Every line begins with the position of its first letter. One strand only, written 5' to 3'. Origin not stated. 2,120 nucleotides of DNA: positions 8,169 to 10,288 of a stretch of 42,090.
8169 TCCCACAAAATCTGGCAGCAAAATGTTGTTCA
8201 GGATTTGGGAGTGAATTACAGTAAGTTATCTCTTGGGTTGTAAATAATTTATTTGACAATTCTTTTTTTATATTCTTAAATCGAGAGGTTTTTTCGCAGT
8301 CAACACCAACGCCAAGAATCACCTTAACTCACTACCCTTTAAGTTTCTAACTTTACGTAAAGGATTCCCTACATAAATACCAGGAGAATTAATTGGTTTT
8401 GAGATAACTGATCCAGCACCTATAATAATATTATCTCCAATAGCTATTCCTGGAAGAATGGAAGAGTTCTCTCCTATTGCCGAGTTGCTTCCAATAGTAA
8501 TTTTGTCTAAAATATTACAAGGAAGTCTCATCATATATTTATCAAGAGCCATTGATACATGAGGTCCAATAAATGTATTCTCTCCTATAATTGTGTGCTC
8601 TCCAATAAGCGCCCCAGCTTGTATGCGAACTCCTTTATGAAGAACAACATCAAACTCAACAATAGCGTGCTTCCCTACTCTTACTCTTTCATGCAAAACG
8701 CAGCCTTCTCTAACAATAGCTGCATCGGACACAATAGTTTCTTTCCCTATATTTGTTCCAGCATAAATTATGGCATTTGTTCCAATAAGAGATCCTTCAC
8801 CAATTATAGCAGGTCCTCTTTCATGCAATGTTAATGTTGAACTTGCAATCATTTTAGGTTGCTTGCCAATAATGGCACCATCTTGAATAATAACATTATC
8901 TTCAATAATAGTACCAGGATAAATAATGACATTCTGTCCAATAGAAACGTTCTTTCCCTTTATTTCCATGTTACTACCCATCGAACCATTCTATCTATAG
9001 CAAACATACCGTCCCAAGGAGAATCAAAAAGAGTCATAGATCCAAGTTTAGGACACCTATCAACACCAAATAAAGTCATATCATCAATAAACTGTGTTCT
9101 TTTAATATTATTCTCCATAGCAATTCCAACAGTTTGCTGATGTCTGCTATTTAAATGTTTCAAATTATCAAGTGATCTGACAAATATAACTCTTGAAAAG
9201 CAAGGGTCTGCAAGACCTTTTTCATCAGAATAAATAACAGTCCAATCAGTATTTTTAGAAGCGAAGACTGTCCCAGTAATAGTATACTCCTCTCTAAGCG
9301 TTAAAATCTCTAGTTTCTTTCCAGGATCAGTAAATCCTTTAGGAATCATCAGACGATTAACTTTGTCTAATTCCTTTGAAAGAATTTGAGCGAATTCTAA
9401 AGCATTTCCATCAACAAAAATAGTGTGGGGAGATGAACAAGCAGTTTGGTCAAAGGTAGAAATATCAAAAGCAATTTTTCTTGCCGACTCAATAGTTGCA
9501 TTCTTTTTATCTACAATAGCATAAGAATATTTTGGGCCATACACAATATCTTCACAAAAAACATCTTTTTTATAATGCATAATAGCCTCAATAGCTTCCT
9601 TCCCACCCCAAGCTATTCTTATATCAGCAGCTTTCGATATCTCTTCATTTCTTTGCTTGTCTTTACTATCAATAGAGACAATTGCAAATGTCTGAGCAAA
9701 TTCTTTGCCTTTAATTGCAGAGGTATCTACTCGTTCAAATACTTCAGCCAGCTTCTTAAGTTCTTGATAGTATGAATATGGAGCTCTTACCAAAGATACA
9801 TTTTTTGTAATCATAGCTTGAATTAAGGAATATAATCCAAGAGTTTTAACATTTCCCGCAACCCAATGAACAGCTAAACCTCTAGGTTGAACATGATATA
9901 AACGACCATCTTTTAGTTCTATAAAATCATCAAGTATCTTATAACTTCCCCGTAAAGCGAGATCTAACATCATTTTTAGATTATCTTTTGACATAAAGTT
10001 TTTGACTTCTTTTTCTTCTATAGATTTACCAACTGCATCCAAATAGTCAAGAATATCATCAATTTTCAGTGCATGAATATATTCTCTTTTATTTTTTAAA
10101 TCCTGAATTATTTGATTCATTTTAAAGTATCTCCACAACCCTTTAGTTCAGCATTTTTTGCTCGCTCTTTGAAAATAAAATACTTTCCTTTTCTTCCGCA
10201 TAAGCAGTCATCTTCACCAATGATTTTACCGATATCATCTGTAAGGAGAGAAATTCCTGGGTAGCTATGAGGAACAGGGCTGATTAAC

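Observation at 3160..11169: Nine-gene overlapped operon for a carrier-protein-dependent, LuxE/LuxC-type acyl decoration of an amino sugar, inside an archaeal glycosylation island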

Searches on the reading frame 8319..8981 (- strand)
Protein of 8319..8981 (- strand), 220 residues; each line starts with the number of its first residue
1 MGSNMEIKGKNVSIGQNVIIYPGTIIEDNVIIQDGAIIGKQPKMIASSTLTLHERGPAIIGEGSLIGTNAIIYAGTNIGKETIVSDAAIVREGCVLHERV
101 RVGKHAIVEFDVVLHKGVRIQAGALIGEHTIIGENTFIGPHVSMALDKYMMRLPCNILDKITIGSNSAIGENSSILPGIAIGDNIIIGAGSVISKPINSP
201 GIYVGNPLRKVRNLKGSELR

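Call 4: search_protein_families(library=pfam, proteins=[window:8319-8981:-], max_evalue=0.01)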
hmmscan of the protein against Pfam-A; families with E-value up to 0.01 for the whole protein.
window:8319-8981:- (220 aa): 5 families
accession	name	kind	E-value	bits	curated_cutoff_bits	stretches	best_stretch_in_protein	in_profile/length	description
PF00132.30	Hexapep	-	4.4e-29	99.4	27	4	161-194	2-35/36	Bacterial transferase hexapeptide (six repeats)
PF14602.12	Hexapep_2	-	1e-20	73.6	27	3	161-194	2-33/34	Hexapeptide repeat of succinyl-transferase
PF25084.1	LbH_EIF2B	-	5.9e-14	52.4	54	3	60-120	47-105/105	EIF2B subunit epsilon LbH domain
PF25087.1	GMPPB_C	-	8.9e-11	41.9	39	1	9-38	14-43/110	GMPPB C-terminal domain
PF24894.1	Hexapep_GlmU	-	7.9e-07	29.6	23.3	1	76-129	35-86/104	GlmU-like, C-terminal hexapeptide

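Call 5: search_protein_families(library=ncbifam, proteins=[window:8319-8981:-], max_evalue=0.001)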
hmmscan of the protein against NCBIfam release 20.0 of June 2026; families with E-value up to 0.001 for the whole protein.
window:8319-8981:- (220 aa): 51 families (the best 25 are shown)
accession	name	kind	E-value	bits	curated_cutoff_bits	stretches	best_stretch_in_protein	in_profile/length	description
TIGR03570.1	NeuD_NnaD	subfamily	3e-32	111.8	160.8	3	94-209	88-202/202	NeuD/PglB/VioB family sugar acetyltransferase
NF058585.1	HptprglPActTf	PfamEq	4.9e-22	78.3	300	1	124-214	72-160/172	heptaprenylglyceryl phosphate O-acetyltransferase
TIGR01853.1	lipid_A_lpxD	equivalog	5.6e-21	74.8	242.5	4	105-182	98-174/325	UDP-3-O-(3-hydroxymyristoyl)glucosamine N-acyltransferase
NF002060.0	PRK00892.1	subfamily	1.1e-20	74.1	207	4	82-145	102-165/345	UDP-3-O-(3-hydroxymyristoyl)glucosamine N-acyltransferase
NF007240.0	PRK09677.1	equivalog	2.3e-19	69.6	243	2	159-213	129-183/192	putative lipopolysaccharide biosynthesis O-acetyl transferase WbbJ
NF007499.0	PRK10092.1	equivalog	1.2e-15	57.8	314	2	144-214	113-183/183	maltose O-acetyltransferase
NF007076.0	PRK09527.1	equivalog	3.9e-15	55.8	347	1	129-215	94-186/203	galactoside O-acetyltransferase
NF000311.1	Vat_ABCDEFH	equivalog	1.2e-14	54.4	300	1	159-213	109-163/201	Vat family streptogramin A O-acetyltransferase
NF007797.0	PRK10502.1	subfamily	1.8e-14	53.8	192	1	100-213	73-178/183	WcaF family extracellular polysaccharide biosynthesis acetyltransferase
TIGR03532.1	DapD_Ac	equivalog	5.7e-14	52.3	231.75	2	90-214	89-214/231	2,3,4,5-tetrahydropyridine-2,6-dicarboxylate N-acetyltransferase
NF003657.0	PRK05289.1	equivalog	7e-14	51.5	226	1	84-145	6-67/264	acyl-ACP--UDP-N-acetylglucosamine O-acyltransferase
NF000101.1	stregram_VatA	exception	7.6e-13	48.6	450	1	143-213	100-171/219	streptogramin A O-acetyltransferase Vat(A)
TIGR01852.1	lipid_A_lpxA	equivalog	9.1e-13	48.1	231.05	1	85-189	2-106/254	acyl-ACP--UDP-N-acetylglucosamine O-acyltransferase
NF010936.0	PRK14356.1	equivalog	4.5e-12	45.6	666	1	10-200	262-438/456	bifunctional UDP-N-acetylglucosamine diphosphorylase/glucosamine-1-phosphate N-acetyltransferase GlmU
NF050158.1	CarbAnhydGPos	equivalog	8.9e-12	45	250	1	157-216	84-145/172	gamma carbonic anhydrase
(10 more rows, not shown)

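Call 32: search_solved_structures(query=window:8319-8981:-, max_evalue=0.001)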
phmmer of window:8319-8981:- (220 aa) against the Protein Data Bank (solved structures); distinct sequences matched with E-value up to 0.001: 96 (the best 60 are shown).
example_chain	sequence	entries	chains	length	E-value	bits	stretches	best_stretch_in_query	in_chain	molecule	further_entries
3fs8_A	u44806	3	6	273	5.1e-25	91.5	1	7-215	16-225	QdtC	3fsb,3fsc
4mzu_A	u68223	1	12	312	1.8e-18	70.1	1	76-209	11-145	WxcM-like protein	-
7s3u_A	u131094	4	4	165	2e-17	66.7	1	69-197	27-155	N-acetyltransferase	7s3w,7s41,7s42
7s43_A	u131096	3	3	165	2.1e-17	66.7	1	69-197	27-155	N-acetyltransferase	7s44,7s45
3ftt_A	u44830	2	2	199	2.2e-11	47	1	114-214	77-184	Putative acetyltransferase SACOL2570 | Galactoside O-acetyltransferase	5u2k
3v4e_A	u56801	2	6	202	2.3e-11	46.9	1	114-214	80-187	Galactoside O-acetyltransferase | Putative acetyltransferase SACOL2570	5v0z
4egg_A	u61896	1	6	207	2.4e-11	46.8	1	114-214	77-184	Putative acetyltransferase SACOL2570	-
4dcl_A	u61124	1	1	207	2.4e-11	46.8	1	114-214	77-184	Putative acetyltransferase SACOL2570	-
1kqa_A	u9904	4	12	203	2.7e-10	43.4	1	124-215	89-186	GALACTOSIDE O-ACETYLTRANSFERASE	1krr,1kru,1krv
3srt_A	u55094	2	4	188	6.6e-10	42.1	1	132-214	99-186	Maltose O-acetyltransferase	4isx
2ic7_A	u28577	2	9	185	8.5e-09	38.5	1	99-214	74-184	Maltose transacetylase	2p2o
3eh0_A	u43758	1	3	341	3.1e-08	36.7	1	9-209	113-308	UDP-3-O-[3-hydroxymyristoyl] glucosamine N-acyltransferase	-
3cj8_A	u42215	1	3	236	3.5e-08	36.5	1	88-214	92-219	2,3,4,5-tetrahydropyridine-2,6-dicarboxylate N-acetyltransferase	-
7ar9_z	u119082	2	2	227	7.5e-08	35.4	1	75-219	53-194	CA3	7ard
3ect_A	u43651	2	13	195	1.1e-07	34.9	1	94-216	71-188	Hexapeptide-repeat containing-acetyltransferase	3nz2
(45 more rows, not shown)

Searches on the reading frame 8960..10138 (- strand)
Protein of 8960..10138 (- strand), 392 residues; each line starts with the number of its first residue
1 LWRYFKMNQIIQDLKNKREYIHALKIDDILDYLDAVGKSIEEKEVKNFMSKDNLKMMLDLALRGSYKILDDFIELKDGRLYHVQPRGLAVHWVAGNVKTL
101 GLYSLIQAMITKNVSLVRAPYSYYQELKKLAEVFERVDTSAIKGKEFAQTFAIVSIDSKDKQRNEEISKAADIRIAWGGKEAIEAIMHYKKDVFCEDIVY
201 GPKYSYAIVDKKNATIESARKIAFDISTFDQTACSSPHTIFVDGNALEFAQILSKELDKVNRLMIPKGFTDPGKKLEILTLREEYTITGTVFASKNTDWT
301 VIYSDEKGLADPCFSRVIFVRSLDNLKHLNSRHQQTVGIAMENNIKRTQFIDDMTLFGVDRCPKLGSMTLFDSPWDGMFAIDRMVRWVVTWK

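Call 4: search_protein_families(library=pfam, proteins=[window:8960-10138:-], max_evalue=0.01)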
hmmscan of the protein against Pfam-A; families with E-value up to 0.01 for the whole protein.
window:8960-10138:- (392 aa): 1 family
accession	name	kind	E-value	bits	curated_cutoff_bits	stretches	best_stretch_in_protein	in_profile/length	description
PF05893.19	LuxC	-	2.5e-79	267.5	21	1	9-387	15-401/401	Acyl-CoA reductase (LuxC)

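Call 5: search_protein_families(library=ncbifam, proteins=[window:8960-10138:-], max_evalue=0.001)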
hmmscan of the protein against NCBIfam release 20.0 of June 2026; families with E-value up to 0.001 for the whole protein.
window:8960-10138:- (392 aa): 1 family
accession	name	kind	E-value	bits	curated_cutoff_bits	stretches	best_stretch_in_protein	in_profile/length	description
NF052251.1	LCFA_red_LuxC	equivalog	2.4e-35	122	750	1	16-389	76-446/478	long-chain-fatty-acyl-CoA reductase LuxC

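Call 21: search_solved_structures(query=window:8960-10138:-, max_evalue=0.001, show_alignments=1)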
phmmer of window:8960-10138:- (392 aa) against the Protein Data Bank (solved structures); distinct sequences matched with E-value up to 0.001: 1.
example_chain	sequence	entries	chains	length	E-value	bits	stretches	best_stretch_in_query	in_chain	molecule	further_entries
7xc6_A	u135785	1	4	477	1.9e-21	79.9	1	51-388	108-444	Long-chain acyl-protein thioester reductase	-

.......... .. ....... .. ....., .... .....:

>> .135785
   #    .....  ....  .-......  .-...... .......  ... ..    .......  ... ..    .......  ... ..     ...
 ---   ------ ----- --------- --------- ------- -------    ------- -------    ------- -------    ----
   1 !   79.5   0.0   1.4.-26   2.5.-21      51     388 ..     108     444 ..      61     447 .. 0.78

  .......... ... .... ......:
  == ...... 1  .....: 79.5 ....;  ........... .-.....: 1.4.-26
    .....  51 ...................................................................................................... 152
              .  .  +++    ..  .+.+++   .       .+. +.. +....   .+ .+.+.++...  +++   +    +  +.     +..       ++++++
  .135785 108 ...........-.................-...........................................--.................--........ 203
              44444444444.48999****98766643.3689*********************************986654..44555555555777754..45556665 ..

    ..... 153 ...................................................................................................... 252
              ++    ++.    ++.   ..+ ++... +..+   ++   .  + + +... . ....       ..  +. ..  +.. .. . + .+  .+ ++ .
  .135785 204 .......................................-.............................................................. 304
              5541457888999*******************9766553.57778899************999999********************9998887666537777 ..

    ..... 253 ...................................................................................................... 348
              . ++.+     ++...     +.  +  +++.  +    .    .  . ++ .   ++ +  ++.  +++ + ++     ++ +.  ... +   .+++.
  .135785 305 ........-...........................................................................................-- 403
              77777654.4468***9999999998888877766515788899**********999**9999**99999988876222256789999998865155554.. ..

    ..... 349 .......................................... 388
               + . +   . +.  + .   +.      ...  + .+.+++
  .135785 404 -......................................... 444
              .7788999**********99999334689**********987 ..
